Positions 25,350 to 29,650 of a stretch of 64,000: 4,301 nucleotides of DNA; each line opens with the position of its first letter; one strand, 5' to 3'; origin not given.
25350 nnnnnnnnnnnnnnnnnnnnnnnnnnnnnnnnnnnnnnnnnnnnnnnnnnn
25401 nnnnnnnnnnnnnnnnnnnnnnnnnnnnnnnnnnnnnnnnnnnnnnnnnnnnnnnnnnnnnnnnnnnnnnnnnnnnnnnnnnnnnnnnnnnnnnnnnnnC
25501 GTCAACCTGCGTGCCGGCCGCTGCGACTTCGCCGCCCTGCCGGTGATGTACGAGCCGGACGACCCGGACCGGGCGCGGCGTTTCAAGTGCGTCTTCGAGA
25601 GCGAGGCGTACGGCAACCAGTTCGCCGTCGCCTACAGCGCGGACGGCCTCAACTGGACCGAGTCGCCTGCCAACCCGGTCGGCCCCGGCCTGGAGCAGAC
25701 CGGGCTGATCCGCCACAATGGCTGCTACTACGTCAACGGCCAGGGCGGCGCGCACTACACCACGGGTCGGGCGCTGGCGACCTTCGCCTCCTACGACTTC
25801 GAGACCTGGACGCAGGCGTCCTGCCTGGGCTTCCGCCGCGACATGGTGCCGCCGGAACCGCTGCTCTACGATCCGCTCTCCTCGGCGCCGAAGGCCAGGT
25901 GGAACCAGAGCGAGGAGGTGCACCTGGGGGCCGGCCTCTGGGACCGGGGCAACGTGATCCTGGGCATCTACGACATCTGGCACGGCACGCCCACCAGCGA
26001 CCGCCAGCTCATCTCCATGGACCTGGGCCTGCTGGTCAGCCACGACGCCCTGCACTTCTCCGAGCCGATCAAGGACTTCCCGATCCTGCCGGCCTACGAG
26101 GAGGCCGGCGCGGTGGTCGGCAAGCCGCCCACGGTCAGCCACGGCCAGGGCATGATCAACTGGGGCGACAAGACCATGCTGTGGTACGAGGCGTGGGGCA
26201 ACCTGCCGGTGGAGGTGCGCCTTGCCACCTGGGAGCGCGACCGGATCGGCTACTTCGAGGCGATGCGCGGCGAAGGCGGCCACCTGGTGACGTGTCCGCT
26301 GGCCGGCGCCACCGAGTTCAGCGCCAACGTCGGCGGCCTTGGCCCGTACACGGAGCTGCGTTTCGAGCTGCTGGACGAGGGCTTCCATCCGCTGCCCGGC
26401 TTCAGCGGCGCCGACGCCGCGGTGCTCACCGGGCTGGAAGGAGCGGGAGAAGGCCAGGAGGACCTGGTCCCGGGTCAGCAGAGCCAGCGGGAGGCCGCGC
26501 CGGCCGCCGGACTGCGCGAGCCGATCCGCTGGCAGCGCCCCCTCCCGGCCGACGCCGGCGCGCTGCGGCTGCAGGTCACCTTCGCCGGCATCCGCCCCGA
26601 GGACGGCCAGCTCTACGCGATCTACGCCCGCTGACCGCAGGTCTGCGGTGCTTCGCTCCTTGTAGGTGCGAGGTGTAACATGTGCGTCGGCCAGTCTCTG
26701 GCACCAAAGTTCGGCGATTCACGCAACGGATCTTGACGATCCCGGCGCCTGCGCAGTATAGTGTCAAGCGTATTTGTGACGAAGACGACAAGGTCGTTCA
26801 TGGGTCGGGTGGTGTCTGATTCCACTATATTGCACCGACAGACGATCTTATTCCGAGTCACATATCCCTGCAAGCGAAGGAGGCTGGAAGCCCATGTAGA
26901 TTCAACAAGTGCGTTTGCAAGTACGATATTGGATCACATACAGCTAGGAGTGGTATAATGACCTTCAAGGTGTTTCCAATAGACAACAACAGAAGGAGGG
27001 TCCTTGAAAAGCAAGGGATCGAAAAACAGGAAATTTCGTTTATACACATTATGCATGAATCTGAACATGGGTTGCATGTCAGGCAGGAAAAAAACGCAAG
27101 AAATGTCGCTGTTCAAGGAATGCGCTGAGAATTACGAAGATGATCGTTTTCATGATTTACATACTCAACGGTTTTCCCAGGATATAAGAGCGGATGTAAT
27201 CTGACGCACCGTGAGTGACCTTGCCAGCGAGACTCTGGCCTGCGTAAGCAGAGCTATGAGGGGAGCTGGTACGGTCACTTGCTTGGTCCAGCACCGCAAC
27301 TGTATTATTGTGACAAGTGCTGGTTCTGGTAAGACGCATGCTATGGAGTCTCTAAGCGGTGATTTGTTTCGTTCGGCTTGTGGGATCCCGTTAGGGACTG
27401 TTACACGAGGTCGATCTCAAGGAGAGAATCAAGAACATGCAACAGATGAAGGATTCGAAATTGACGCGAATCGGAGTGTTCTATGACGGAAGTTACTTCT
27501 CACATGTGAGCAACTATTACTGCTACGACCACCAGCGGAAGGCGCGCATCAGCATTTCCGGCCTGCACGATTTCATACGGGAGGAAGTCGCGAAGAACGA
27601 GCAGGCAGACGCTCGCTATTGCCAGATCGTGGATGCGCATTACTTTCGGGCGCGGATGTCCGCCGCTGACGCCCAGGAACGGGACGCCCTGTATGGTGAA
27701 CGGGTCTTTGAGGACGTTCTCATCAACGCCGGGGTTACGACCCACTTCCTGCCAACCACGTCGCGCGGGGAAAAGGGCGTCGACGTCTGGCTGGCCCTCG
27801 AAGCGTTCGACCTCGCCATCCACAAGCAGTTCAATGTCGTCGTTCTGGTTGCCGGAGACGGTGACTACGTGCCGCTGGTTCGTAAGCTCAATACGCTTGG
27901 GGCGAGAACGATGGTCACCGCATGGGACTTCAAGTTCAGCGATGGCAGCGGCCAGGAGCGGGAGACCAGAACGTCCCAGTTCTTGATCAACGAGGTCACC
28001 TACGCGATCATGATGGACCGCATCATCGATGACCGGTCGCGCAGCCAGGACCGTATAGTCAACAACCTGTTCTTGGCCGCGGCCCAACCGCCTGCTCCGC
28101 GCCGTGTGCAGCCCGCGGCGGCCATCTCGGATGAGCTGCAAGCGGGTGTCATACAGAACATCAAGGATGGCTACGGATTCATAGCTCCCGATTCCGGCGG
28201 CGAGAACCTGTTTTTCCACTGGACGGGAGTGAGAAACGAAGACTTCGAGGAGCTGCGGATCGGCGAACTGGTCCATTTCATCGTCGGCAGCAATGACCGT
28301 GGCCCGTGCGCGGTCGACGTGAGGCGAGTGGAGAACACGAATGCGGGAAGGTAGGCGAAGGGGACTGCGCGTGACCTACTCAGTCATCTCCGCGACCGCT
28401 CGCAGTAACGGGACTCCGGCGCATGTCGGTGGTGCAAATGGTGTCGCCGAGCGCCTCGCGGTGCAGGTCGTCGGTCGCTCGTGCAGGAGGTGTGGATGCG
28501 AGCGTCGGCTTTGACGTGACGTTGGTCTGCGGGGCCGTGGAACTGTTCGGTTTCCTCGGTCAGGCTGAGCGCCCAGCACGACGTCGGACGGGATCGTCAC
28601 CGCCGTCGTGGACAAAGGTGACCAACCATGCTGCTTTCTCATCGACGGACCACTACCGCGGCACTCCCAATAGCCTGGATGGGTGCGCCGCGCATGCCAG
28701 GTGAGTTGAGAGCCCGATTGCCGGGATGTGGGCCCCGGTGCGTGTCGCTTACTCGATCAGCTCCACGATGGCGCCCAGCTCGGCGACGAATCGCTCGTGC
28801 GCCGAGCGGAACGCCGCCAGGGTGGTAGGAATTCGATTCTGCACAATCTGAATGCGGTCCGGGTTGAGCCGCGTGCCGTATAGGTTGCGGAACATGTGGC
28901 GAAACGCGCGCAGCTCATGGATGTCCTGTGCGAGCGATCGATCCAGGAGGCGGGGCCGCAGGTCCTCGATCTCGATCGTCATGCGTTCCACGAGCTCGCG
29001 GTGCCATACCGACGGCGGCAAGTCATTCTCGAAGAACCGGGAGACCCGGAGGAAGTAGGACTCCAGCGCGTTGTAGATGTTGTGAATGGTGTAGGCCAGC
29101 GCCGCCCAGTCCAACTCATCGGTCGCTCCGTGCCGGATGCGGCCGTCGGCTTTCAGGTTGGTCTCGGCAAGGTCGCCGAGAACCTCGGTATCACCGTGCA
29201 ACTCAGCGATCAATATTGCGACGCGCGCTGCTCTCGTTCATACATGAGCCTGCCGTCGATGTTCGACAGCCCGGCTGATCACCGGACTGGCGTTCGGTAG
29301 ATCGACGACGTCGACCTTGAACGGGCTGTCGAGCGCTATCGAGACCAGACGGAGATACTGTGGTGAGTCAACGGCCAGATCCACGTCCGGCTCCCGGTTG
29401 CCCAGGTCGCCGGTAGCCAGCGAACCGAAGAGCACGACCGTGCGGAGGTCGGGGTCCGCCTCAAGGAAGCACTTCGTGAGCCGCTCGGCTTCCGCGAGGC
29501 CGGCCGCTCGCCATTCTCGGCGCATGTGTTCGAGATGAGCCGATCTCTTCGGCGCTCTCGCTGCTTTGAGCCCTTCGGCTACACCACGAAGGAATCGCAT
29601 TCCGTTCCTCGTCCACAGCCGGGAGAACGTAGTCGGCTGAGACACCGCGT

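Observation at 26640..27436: ~800-bp AT-rich non-coding leader with two promoter-like elements upstream of a NYN-cold-shock-domain fusion gene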

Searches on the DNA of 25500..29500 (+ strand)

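Call 4: search_rna_families(source=window, start=25500, end=29500, threshold=evalue, max_evalue=10, show_alignments=3)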
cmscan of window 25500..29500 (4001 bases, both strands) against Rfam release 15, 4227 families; matches with E-value up to 10: 1.
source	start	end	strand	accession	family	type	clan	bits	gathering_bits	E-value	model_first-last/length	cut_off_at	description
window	26303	26416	-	RF01027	mir-765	Gene; miRNA;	-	22.4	130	0.44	1-114/114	no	mir-765 microRNA precursor family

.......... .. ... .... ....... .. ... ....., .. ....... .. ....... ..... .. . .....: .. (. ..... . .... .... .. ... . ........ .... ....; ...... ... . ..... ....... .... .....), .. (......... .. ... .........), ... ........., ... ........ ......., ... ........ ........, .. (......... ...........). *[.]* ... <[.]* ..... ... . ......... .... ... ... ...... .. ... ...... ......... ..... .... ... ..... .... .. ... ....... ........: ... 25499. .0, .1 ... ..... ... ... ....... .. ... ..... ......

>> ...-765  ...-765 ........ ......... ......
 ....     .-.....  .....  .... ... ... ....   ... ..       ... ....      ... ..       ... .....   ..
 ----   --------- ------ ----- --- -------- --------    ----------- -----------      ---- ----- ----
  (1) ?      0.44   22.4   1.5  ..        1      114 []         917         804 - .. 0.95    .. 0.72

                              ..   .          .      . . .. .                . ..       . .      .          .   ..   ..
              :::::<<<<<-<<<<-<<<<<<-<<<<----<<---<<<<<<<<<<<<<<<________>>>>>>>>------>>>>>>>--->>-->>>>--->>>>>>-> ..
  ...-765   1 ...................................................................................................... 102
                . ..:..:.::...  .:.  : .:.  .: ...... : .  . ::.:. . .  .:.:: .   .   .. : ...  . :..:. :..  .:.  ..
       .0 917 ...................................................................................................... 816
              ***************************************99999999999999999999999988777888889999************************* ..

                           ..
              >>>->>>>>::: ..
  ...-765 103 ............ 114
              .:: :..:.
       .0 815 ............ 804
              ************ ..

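Call 35: search_dna_similar(query=window:26635-27436:+, collection=plasmids, mode=distant, max_evalue=0.01)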
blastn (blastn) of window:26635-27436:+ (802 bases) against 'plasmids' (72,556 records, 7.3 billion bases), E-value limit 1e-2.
No match.

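Call 36: search_dna_similar(query=window:26635-27436:+, collection=phages, mode=distant, max_evalue=0.01)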
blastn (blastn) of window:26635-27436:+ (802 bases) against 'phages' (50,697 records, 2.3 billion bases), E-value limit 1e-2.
No match.

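Call 80: search_rna_families(sources=[L091, L092, L005, L009, L011], threshold=gathering)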
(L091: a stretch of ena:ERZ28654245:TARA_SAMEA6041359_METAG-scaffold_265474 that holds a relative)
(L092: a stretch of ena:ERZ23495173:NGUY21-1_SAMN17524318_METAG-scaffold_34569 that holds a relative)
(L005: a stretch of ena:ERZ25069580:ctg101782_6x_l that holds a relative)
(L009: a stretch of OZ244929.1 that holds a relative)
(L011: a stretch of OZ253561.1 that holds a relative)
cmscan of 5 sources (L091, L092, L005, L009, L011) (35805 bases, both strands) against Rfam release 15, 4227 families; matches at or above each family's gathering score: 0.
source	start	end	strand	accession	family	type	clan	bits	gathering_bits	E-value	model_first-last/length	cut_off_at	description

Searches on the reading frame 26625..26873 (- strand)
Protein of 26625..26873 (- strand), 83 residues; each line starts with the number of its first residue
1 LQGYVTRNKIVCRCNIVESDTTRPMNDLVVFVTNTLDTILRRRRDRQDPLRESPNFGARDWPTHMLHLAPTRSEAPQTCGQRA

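Call 46: search_protein_families(library=ncbifam, proteins=[window:26625-26873:-], max_evalue=0.1)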
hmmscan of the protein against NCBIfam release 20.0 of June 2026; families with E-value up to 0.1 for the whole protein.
window:26625-26873:- (83 aa): 0 families

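Call 47: search_protein_families(library=pfam, proteins=[window:26625-26873:-], max_evalue=1)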
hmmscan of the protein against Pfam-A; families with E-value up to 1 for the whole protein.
window:26625-26873:- (83 aa): 0 families

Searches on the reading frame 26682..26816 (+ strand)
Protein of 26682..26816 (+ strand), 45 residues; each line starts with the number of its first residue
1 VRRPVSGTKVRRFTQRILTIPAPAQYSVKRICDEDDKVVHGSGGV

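Call 47: search_protein_families(library=pfam, proteins=[window:26682-26816:+], max_evalue=1)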
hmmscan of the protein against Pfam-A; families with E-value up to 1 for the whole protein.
window:26682-26816:+ (45 aa): 1 family
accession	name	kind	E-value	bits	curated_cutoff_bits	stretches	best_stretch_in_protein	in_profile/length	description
PF07825.17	Exc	-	0.17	12.4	23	1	2-28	14-40/77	Excisionase-like protein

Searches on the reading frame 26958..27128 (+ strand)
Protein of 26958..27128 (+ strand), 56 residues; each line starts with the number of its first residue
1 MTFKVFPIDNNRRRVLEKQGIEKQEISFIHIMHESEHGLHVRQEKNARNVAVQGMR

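Call 6: search_protein_families(library=pfam, proteins=[window:26958-27128:+], max_evalue=0.01)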
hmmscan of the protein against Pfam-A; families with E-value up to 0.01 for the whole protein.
window:26958-27128:+ (56 aa): 0 families

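Call 63: find_encoding_contigs(protein=window:26958-27128:+, flank=3000, max_places=6)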
Protein window:26958-27128:+ (56 aa): no gene with exactly this product is on record in the collection.
